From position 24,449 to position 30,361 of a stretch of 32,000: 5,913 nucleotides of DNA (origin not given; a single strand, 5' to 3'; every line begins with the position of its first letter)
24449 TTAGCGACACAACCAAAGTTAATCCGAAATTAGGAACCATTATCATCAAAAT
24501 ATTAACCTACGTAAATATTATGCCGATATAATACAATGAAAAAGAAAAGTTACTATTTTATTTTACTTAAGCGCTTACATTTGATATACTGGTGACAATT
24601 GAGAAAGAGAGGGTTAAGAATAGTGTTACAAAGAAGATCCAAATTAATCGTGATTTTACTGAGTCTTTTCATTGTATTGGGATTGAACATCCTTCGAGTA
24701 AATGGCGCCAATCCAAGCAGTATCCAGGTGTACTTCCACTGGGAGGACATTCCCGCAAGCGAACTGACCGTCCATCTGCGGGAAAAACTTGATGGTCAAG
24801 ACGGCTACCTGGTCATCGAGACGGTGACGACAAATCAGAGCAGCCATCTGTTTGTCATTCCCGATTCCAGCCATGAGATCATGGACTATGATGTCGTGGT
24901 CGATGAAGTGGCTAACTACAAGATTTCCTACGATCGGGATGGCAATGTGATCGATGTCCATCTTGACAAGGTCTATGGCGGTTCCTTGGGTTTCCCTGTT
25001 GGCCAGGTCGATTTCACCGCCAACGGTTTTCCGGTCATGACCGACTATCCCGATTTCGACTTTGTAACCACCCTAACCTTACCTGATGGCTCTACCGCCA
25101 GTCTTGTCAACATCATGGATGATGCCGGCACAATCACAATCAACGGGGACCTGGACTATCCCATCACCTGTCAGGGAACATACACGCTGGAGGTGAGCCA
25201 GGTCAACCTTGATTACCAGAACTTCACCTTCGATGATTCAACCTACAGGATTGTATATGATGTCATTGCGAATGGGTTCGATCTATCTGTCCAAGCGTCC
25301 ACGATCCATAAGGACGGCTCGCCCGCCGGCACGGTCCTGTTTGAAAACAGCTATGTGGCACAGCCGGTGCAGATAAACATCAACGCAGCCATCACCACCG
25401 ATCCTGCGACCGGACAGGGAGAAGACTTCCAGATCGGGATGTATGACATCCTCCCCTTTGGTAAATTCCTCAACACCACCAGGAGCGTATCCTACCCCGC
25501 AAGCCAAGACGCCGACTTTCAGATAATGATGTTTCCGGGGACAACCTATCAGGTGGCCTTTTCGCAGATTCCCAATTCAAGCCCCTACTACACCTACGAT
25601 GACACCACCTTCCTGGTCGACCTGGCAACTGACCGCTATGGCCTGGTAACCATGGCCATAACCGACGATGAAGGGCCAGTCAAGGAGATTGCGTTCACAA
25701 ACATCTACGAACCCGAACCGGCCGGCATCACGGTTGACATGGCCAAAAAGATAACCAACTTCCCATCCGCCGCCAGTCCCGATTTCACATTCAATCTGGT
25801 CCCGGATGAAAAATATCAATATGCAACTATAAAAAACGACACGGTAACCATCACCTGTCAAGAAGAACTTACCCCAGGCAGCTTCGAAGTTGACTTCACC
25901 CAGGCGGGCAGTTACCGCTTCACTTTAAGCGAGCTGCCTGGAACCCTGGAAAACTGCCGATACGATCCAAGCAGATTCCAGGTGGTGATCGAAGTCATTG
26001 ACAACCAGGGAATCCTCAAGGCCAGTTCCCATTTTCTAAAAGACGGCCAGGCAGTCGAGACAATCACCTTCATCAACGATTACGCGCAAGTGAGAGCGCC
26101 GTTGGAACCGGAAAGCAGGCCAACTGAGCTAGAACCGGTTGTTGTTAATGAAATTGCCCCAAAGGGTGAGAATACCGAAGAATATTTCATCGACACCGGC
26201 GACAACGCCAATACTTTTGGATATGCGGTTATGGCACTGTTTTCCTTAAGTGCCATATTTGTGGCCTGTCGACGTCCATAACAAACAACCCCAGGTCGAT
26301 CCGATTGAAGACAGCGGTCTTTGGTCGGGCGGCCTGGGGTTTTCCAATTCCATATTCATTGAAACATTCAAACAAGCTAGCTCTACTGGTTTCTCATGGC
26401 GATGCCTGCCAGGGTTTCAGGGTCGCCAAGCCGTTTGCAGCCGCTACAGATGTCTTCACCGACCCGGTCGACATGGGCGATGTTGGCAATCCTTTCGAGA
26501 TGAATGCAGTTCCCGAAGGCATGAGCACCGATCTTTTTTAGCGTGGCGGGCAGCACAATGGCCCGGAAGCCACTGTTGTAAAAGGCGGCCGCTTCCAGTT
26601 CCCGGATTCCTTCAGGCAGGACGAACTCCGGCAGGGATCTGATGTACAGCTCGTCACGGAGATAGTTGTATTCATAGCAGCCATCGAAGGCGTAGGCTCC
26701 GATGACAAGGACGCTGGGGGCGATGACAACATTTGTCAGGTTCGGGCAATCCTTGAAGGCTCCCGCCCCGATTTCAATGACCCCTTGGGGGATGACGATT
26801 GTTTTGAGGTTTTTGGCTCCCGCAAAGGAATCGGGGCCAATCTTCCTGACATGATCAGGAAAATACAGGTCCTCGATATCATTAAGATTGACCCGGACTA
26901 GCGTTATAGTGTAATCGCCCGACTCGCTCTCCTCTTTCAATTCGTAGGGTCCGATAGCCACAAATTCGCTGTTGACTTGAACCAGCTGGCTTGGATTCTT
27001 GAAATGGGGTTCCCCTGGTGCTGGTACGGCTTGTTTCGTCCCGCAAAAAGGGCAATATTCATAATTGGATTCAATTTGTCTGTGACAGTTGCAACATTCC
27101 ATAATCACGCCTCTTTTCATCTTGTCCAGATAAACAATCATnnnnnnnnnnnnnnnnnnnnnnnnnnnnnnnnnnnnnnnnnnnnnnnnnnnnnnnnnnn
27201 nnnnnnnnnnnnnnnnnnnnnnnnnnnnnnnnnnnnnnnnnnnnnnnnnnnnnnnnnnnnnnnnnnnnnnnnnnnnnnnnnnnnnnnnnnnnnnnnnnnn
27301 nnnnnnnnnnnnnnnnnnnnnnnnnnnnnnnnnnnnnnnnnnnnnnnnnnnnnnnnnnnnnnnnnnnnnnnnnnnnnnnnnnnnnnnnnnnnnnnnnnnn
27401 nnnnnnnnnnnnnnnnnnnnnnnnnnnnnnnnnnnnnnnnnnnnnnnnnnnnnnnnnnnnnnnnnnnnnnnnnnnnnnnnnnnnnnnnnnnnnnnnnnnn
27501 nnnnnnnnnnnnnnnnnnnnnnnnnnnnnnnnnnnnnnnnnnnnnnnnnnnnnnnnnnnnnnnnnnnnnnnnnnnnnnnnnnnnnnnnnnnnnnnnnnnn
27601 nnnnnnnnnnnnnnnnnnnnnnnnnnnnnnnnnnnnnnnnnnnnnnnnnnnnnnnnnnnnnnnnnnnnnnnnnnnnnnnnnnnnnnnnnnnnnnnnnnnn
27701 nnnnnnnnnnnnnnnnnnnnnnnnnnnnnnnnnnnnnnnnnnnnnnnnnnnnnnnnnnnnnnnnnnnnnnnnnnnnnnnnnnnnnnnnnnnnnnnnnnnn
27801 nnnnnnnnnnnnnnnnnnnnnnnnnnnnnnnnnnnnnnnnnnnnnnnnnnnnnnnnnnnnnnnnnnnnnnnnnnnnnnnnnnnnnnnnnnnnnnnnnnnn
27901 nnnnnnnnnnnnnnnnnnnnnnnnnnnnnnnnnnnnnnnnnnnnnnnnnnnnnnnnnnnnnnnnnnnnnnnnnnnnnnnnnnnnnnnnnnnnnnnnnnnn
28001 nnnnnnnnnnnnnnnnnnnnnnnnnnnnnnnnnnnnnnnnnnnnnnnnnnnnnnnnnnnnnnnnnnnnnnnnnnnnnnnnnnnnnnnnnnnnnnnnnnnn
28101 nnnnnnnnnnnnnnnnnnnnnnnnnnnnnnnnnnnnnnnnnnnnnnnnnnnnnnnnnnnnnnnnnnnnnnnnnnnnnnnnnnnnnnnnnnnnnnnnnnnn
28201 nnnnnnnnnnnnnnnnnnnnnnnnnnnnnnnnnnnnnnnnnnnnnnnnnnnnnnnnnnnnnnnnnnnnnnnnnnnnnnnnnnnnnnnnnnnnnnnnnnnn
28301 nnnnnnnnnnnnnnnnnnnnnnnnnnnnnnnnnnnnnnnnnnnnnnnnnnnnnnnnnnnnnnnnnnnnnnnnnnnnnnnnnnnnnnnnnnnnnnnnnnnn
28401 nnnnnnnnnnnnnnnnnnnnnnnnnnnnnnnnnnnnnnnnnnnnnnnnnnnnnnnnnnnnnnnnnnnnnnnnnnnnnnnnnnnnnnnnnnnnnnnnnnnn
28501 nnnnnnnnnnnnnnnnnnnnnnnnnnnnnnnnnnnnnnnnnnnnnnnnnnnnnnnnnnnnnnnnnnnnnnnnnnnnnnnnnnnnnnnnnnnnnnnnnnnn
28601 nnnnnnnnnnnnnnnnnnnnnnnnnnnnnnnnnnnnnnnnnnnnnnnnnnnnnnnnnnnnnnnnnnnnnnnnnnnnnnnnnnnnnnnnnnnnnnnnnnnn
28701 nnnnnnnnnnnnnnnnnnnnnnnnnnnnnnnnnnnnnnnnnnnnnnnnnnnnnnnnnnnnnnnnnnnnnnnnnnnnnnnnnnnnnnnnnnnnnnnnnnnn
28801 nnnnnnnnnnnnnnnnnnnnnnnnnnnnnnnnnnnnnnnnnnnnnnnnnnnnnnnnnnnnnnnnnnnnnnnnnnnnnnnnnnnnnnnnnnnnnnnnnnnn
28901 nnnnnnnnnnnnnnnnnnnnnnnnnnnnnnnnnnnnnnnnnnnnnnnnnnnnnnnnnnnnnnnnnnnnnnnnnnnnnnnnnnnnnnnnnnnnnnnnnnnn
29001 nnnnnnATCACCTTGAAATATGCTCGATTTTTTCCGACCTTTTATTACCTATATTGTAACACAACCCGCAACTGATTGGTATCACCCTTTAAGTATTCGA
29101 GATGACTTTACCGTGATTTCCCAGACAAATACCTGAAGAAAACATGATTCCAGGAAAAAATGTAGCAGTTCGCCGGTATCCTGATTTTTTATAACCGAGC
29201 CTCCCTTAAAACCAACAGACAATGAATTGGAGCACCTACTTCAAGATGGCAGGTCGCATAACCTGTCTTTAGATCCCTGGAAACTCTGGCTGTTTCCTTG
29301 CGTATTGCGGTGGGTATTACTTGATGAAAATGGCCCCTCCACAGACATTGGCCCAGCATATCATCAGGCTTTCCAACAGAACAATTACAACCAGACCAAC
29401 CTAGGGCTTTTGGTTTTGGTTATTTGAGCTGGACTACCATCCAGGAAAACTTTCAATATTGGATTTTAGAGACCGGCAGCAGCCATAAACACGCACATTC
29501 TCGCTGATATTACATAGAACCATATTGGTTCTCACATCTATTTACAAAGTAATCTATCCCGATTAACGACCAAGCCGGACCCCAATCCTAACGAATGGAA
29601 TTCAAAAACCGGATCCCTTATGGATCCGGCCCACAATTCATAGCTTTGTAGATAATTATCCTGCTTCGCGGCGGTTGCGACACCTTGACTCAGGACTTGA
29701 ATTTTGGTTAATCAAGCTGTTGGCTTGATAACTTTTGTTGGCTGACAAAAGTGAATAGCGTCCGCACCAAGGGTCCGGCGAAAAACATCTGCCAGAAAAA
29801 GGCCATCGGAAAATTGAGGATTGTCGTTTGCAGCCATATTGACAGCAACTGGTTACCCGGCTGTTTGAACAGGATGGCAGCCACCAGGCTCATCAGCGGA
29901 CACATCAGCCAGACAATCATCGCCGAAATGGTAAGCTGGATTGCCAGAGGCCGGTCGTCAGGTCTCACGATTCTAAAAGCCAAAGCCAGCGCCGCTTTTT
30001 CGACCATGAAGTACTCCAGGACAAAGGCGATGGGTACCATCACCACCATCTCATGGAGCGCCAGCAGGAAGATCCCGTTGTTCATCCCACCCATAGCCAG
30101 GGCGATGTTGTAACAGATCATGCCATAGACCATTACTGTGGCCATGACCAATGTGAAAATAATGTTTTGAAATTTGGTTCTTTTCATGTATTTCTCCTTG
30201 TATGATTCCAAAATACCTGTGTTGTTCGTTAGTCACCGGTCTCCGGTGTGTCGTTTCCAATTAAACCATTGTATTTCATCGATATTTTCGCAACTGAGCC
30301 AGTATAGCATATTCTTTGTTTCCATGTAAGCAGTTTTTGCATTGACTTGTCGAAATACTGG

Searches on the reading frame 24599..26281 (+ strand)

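Call 14: search_protein_families(library=pfam, proteins=[window:24599-26281:+], max_evalue=1)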
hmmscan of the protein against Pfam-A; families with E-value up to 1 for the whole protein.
window:24599-26281:+ (560 aa): 2 families
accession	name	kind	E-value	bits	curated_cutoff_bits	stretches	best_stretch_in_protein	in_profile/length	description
PF12892.13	FctA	-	4.8e-16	60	22.1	2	381-495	3-119/120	Spy0128-like isopeptide containing domain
PF01809.23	YidD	-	0.065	13.5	27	1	439-477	11-47/67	Putative membrane protein insertion efficiency factor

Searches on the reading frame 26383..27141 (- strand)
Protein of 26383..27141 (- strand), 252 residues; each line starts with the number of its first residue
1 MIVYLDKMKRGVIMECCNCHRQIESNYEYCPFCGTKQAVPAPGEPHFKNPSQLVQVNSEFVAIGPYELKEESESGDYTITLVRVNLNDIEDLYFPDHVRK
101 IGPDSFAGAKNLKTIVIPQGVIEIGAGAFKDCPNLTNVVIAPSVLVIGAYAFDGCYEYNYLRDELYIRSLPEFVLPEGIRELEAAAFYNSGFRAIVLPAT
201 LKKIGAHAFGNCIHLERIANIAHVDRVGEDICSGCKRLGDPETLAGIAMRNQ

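Call 14: search_protein_families(library=pfam, proteins=[window:26383-27141:-], max_evalue=1)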
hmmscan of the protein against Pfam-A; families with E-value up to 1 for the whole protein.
window:26383-27141:- (252 aa): 7 families
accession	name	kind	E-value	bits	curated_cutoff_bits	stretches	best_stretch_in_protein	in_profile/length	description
PF13306.12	LRR_5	-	4.5e-27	94.9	27.7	2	88-158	12-81/127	BspA type Leucine rich repeat region (6 copies)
PF17032.10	Zn_ribbon_15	-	0.0029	18.8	28.9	1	13-34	52-73/73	zinc-ribbon family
PF24460.1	DUF7575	-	0.0048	16.7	28.5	1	14-36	4-26/28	Domain of unknown function (DUF7575)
PF13240.11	Zn_Ribbon_1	-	0.027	14.7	25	1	17-36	3-22/23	zinc-ribbon domain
PF13855.12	LRR_8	-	0.037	14.2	27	0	98-136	13-52/61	Leucine rich repeat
PF12773.13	DZR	-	0.058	14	27.3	1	16-37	1-22/45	Double zinc ribbon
PF04770.17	ZF-HD_dimer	-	0.53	11.1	27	0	146-159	14-27/55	ZF-HD protein dimerisation region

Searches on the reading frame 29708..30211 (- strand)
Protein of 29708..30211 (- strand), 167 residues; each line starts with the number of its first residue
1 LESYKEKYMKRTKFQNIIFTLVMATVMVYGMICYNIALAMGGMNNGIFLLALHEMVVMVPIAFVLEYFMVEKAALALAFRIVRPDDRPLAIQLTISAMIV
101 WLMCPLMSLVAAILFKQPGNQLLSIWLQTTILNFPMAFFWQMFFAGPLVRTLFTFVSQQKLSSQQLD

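Call 49: search_protein_families(library=pfam, proteins=[window:29708-30211:-], max_evalue=1)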
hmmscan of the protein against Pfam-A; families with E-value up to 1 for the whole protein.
window:29708-30211:- (167 aa): 2 families
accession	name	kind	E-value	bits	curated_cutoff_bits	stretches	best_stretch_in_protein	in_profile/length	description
PF11391.13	DUF2798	-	3.6e-06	27.4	23.5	1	101-153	5-56/59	Protein of unknown function (DUF2798)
PF04144.18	SCAMP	-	0.027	15.1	27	1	13-70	25-85/172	SCAMP family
